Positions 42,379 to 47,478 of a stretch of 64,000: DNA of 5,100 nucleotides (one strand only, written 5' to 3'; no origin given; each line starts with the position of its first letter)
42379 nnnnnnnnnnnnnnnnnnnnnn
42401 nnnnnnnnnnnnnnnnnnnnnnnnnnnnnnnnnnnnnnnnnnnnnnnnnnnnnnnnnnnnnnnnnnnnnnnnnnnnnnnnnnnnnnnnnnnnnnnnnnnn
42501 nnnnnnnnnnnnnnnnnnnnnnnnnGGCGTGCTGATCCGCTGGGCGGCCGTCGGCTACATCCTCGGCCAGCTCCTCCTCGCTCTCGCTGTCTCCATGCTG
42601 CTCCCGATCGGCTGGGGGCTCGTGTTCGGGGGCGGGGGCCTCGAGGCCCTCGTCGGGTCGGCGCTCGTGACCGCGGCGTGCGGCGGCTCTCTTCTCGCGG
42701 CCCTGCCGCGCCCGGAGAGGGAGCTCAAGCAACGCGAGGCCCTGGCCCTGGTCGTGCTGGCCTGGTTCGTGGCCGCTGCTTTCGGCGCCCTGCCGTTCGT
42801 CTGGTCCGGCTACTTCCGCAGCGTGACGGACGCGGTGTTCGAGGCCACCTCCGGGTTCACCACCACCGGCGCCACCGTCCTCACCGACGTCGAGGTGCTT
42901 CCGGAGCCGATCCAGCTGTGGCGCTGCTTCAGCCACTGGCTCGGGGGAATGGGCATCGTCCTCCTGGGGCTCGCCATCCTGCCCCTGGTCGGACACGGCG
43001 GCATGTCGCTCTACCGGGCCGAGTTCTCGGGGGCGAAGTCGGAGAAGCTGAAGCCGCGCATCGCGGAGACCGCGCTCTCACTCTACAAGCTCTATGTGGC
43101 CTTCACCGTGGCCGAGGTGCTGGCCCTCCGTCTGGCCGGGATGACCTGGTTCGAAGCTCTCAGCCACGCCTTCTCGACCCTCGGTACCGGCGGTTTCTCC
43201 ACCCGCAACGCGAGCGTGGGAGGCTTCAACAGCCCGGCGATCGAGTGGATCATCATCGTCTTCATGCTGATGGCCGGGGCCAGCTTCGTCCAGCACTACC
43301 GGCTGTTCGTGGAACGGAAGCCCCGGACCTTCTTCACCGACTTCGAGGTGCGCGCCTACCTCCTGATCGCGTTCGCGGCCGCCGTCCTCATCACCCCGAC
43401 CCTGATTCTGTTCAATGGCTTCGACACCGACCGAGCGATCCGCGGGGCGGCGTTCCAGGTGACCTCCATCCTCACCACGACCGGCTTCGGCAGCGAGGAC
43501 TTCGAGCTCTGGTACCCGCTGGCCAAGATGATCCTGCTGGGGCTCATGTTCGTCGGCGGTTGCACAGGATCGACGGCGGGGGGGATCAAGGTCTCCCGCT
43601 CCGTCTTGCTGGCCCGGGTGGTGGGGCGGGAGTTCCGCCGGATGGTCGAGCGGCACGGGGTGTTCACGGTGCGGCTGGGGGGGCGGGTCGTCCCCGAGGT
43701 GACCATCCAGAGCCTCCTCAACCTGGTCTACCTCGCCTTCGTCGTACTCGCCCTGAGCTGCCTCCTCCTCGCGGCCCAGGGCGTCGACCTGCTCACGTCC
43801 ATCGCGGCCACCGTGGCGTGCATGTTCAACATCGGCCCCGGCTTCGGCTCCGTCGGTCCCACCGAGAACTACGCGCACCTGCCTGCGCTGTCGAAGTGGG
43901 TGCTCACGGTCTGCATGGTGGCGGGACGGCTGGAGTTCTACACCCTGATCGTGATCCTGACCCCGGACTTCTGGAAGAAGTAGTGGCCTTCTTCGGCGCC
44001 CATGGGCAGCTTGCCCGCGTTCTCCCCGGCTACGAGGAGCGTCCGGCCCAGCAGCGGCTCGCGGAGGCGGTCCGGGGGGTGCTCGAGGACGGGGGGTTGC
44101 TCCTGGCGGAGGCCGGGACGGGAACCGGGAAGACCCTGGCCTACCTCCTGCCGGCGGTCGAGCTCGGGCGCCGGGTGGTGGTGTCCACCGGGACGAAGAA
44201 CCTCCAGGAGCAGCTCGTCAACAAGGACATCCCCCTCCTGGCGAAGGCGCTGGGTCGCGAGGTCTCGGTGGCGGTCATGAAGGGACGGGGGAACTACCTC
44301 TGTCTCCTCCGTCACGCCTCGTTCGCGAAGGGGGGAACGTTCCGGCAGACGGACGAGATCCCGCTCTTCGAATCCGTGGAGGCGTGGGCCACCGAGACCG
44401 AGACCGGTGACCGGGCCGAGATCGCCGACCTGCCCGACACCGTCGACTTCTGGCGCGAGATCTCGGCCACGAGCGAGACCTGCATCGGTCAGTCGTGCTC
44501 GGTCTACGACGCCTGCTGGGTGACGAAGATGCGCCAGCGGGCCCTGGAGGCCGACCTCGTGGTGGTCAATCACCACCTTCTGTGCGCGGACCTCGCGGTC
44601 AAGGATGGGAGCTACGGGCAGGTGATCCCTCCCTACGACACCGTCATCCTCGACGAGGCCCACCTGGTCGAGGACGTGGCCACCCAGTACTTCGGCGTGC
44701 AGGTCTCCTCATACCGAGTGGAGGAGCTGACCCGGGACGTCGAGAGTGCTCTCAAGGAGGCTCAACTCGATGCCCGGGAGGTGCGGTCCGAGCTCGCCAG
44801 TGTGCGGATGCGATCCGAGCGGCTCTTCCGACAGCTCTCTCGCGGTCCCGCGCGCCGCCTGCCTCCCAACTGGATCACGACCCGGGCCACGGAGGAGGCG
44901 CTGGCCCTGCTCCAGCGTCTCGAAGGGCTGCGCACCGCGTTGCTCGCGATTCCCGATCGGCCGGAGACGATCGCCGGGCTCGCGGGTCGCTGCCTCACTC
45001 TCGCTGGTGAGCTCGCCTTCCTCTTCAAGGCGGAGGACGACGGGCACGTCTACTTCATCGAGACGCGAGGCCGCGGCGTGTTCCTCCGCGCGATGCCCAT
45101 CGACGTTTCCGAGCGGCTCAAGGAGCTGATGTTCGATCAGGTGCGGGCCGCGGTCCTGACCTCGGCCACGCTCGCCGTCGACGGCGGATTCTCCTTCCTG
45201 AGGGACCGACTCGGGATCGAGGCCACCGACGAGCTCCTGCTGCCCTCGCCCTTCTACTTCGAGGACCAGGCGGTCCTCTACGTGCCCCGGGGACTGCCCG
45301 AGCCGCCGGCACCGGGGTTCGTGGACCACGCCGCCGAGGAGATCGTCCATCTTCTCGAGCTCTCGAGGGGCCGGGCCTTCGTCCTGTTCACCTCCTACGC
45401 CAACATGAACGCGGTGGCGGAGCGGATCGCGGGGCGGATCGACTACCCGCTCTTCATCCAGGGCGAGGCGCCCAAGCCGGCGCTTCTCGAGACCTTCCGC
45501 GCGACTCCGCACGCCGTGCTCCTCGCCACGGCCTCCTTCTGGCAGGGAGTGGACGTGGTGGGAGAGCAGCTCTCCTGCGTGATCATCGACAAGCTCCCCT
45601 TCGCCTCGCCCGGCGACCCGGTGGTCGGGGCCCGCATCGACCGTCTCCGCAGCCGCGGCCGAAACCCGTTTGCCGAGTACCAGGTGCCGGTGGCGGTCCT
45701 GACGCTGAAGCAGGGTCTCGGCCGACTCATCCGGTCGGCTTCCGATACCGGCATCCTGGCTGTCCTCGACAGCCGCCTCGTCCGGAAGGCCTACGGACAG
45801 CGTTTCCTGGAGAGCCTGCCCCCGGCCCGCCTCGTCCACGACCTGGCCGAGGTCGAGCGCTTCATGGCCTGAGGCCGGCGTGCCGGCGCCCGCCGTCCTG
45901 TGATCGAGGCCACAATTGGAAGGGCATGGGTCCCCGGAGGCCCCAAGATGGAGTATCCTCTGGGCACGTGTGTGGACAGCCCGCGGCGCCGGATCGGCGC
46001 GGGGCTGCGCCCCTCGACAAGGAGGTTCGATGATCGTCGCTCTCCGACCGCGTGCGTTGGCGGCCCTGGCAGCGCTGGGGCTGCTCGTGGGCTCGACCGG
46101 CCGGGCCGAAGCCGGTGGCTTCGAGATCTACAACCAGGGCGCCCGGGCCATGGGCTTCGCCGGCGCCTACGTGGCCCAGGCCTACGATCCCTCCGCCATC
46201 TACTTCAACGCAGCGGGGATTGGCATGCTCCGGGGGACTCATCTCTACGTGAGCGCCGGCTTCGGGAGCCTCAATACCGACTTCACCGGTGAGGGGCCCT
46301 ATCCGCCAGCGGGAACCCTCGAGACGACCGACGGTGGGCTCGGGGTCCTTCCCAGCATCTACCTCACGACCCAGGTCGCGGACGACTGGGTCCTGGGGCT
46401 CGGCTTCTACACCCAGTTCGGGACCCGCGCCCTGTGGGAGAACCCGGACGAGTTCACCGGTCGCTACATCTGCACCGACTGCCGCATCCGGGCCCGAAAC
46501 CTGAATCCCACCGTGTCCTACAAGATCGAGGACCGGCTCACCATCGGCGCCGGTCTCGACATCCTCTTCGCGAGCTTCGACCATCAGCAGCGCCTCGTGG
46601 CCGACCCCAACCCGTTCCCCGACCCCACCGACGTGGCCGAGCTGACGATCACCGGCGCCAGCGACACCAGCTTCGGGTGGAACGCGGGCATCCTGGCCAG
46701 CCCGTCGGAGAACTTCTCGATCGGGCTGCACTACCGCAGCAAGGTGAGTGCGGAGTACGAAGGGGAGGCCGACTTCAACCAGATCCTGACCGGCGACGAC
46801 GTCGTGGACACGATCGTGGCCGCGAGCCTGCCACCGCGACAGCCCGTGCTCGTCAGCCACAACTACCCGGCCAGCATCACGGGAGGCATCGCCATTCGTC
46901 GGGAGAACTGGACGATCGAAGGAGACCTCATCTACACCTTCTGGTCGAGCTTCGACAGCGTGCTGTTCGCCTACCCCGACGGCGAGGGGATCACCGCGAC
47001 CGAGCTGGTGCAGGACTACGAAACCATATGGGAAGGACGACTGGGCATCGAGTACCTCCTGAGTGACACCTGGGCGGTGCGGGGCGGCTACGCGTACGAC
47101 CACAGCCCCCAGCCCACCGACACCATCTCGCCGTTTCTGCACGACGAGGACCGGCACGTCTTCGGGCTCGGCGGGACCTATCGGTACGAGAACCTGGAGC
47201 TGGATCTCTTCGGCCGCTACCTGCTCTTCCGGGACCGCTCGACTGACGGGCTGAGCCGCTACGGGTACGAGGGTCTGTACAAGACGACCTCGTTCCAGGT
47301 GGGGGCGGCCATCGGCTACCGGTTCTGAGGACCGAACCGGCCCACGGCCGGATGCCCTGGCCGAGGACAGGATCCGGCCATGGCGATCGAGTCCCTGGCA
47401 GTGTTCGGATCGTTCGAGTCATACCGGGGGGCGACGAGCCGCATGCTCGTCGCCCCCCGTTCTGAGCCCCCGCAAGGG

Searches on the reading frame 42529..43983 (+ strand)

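Call 45: search_protein_families(library=pfam, proteins=[window:42529-43983:+], max_evalue=0.0001)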
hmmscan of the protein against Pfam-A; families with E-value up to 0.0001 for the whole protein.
window:42529-43983:+ (484 aa): 1 family
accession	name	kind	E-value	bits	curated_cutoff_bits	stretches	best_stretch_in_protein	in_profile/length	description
PF02386.22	TrkH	-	3.3e-68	230.8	27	1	47-477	11-490/502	Cation transport protein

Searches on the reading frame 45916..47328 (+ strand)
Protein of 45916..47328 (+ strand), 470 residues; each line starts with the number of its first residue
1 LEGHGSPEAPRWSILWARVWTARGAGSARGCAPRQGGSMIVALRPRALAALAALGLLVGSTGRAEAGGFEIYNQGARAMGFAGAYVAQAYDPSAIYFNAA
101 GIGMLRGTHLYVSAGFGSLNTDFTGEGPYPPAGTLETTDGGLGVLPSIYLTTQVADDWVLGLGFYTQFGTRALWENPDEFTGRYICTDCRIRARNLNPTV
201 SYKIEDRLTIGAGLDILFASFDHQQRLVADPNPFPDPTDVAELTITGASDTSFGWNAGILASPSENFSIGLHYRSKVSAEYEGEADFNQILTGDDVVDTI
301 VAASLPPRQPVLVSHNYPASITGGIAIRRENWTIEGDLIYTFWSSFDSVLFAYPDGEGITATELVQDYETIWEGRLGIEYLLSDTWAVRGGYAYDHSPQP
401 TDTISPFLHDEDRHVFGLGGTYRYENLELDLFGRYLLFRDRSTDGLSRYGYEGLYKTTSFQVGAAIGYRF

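Call 45: search_protein_families(library=pfam, proteins=[window:45916-47328:+], max_evalue=0.0001)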
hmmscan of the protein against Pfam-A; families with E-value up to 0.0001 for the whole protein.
window:45916-47328:+ (470 aa): 1 family
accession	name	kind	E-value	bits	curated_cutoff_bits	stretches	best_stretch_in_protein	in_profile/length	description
PF03349.22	Toluene_X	-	5.2e-53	180.5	29.7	1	61-442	5-388/421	Outer membrane protein transport protein (OMPP1/FadL/TodX)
